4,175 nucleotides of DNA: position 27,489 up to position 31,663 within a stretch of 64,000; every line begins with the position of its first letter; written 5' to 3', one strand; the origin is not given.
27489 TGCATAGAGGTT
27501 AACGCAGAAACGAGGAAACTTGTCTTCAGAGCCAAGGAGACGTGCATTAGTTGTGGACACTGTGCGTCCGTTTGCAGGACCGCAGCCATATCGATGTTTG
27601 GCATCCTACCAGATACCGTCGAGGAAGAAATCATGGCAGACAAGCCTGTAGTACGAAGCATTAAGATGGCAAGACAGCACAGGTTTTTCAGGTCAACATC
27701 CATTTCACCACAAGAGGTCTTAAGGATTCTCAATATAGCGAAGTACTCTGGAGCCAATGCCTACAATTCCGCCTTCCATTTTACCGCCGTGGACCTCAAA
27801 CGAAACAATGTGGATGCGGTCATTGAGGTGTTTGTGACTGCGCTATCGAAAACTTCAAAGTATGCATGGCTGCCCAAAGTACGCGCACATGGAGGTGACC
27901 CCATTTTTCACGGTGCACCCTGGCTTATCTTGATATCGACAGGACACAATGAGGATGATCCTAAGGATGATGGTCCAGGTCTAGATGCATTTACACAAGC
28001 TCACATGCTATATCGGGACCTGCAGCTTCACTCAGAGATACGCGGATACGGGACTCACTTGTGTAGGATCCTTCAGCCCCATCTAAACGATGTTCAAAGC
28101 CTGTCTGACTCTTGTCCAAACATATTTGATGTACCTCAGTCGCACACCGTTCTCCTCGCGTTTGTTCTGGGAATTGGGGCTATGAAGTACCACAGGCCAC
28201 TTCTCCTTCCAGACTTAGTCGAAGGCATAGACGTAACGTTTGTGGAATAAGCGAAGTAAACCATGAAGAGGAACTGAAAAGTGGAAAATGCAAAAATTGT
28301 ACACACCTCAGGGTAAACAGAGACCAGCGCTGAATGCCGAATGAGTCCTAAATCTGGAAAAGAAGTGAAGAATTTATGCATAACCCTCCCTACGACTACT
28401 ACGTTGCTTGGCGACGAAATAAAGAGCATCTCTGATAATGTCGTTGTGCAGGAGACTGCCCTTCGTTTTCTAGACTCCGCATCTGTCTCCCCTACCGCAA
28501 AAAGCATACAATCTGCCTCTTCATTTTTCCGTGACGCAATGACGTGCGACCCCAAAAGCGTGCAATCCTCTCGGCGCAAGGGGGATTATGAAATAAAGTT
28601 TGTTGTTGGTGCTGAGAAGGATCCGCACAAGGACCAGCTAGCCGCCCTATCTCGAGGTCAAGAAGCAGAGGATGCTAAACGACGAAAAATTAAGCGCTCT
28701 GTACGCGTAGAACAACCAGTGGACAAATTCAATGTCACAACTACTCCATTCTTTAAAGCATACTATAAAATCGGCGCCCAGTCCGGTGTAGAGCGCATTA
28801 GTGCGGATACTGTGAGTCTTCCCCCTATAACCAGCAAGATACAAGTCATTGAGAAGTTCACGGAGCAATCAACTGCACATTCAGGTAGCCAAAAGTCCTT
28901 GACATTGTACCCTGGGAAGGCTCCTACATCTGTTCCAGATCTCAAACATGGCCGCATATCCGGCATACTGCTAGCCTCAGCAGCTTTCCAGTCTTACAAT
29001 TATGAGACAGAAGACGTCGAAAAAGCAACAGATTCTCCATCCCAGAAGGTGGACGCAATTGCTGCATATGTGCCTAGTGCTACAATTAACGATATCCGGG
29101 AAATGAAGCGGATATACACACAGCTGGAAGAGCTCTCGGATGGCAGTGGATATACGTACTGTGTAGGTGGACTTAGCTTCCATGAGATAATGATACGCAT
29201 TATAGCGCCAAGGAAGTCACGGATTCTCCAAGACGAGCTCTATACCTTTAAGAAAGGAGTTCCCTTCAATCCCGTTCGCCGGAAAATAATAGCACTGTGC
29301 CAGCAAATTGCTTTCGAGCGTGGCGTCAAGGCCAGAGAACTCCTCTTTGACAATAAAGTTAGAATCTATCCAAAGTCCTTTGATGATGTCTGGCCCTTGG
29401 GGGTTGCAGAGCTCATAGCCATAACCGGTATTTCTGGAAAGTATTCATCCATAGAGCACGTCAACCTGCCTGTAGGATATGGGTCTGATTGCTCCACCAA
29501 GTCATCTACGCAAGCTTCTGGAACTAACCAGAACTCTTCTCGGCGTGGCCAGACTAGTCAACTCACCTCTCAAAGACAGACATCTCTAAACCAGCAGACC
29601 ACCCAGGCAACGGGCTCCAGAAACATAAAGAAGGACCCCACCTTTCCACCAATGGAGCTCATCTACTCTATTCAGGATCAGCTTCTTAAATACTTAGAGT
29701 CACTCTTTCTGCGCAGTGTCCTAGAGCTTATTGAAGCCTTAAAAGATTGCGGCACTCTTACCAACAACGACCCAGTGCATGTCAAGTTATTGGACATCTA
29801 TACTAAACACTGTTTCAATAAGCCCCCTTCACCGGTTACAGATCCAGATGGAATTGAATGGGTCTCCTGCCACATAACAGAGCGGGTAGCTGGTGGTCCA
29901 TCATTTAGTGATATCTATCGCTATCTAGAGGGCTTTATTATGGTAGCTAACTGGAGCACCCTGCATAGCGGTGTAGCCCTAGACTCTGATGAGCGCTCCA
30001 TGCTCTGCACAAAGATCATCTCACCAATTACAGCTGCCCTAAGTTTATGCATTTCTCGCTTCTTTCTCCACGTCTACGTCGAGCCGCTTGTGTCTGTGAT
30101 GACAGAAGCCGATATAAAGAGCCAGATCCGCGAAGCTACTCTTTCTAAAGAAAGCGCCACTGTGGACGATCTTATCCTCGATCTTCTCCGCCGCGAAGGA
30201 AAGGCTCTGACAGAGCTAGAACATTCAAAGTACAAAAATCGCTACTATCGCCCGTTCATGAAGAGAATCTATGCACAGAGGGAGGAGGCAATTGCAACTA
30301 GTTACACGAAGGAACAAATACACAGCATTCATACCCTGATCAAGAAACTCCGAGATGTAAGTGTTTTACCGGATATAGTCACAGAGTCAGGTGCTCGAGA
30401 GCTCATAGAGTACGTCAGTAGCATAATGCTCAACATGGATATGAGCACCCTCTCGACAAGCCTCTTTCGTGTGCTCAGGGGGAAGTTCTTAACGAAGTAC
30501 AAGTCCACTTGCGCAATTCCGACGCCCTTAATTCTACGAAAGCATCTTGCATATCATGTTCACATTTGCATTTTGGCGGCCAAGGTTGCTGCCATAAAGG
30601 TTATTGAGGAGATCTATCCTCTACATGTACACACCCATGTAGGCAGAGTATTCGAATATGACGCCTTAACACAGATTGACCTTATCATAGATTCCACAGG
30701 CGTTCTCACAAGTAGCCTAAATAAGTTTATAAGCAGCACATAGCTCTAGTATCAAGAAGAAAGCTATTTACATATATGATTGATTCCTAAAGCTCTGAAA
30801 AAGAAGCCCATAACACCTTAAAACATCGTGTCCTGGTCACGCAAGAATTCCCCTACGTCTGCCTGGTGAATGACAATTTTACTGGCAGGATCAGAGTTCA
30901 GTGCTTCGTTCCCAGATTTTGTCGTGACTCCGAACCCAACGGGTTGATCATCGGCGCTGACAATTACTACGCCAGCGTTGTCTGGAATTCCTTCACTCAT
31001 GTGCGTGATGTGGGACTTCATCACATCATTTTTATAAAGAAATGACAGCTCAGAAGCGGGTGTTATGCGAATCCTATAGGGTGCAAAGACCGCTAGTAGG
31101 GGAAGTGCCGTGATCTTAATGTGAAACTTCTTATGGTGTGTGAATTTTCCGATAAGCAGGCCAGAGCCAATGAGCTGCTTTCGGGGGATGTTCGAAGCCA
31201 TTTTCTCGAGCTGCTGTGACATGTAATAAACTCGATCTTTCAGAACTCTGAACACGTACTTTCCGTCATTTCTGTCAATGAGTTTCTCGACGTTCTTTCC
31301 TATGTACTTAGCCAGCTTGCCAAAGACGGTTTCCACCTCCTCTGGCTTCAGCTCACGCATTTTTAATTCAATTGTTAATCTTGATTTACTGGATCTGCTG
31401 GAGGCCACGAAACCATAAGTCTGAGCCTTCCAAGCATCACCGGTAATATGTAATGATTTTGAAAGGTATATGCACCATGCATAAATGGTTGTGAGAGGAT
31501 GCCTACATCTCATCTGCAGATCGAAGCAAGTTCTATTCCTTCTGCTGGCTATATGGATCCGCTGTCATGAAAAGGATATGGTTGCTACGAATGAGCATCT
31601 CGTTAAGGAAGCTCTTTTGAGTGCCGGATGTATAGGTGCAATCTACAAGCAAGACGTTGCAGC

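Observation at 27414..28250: Bacterial-type ferredoxin-nitroreductase fusion gene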

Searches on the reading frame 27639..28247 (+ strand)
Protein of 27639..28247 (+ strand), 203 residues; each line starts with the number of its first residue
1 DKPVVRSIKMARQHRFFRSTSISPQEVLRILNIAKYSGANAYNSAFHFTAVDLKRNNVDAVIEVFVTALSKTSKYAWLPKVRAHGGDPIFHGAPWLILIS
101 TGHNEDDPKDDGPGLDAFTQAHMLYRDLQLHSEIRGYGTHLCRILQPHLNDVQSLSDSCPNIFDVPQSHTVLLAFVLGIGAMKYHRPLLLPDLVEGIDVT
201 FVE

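Call 29: search_solved_structures(query=A4, max_evalue=0.001, show_alignments=3)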
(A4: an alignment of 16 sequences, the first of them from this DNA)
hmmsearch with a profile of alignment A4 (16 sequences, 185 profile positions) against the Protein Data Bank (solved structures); distinct sequences matched with E-value up to 0.001: 72 (the best 60 are shown).
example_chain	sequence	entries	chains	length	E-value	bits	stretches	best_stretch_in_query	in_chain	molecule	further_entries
3ek3_A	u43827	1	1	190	1e-28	103.4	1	3-167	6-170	Nitroreductase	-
5j6c_A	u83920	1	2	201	2.1e-28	102.4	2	82-169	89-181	Putative reductase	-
5j62_A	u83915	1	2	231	6.9e-26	94.2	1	2-144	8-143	Putative reductase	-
4g8s_A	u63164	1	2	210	7.6e-24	87.5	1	5-179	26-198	Nitroreductase family protein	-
4dn2_A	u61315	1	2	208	1.3e-23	86.8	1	5-179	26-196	Nitroreductase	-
3pxv_A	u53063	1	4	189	5.5e-23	84.7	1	5-169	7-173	Nitroreductase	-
8cqu_A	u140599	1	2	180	8.7e-23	84.1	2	3-62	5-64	Putative NADH dehydrogenase/NAD(P)H nitroreductase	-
3ge5_A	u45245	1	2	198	1.3e-22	83.5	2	4-60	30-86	putative NAD(P)H:FMN oxidoreductase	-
3e10_A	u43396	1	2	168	1.4e-22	83.4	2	7-62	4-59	Putative NADH Oxidase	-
3eo8_A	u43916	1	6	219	6.5e-20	74.7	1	4-176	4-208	BluB-like flavoprotein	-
3gfa_A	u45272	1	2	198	1.3e-19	73.7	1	5-182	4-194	Putative nitroreductase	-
8cqt_A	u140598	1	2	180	2.1e-19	73.1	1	4-174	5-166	Putative NADH dehydrogenase/NAD(P)H nitroreductase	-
3gr3_A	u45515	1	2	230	4.9e-19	71.8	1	4-170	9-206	Nitroreductase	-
3g14_A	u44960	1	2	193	8e-19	71.2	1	5-168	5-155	Nitroreductase family protein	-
3h4o_A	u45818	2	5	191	1.1e-18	70.8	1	5-63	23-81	NITROREDUCTASE FAMILY PROTEIN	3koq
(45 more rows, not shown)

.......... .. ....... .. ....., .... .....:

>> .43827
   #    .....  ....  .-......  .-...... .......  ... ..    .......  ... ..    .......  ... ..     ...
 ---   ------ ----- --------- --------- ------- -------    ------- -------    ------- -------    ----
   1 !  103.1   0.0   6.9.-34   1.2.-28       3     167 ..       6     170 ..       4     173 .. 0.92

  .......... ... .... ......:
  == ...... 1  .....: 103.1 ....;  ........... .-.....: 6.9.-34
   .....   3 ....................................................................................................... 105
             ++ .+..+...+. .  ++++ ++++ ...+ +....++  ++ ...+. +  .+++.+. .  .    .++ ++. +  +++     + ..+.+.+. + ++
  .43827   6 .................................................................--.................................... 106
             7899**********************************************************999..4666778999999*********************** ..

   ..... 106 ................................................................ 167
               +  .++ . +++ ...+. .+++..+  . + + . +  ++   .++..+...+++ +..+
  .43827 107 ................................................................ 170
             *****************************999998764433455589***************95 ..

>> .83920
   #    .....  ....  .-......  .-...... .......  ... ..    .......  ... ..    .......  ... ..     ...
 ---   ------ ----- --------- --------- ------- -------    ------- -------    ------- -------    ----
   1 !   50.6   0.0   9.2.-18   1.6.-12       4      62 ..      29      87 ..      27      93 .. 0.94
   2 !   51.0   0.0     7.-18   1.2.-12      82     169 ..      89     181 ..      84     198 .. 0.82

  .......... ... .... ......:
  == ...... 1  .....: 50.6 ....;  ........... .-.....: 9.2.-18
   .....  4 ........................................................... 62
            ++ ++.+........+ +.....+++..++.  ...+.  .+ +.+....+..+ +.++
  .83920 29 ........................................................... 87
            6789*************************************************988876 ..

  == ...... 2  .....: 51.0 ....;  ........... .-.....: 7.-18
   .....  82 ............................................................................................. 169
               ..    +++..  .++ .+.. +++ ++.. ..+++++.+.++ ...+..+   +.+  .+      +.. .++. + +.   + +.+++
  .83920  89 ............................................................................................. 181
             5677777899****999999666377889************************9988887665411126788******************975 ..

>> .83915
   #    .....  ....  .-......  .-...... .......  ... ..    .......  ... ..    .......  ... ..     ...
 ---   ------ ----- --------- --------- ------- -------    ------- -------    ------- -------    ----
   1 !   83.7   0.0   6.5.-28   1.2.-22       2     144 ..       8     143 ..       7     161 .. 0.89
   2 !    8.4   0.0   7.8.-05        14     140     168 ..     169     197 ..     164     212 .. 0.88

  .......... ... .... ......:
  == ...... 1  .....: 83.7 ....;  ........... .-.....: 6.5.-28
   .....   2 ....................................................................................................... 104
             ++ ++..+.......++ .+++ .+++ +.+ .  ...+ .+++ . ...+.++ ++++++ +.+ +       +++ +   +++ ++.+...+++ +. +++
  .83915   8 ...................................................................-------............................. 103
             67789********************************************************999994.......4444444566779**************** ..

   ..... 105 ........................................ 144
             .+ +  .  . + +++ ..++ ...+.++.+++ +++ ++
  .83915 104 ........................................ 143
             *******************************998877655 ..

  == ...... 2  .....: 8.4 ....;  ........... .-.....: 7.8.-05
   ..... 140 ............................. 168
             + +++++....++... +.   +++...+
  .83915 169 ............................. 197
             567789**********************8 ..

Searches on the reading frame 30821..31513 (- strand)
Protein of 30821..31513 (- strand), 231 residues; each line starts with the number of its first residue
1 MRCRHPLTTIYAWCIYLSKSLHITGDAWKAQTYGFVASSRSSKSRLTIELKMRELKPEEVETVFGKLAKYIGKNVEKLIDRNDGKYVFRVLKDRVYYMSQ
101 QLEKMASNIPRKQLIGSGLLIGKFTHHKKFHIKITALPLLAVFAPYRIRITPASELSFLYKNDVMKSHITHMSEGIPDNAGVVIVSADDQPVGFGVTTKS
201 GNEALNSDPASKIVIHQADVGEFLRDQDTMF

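Call 53: search_protein_families(library=pfam, proteins=[window:30821-31513:-], max_evalue=0.0001)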
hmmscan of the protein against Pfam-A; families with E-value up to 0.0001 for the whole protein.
window:30821-31513:- (231 aa): 2 families
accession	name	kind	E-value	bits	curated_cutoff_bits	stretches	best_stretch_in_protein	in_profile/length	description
PF17833.7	pre-PUA_NIP7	-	3.9e-24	85.2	23.1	1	52-134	1-80/80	NIP7/UPF0113, pre-PUA domain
PF03657.19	UPF0113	-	1.3e-18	67.5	23.8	1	148-226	2-73/73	UPF0113 PUA domain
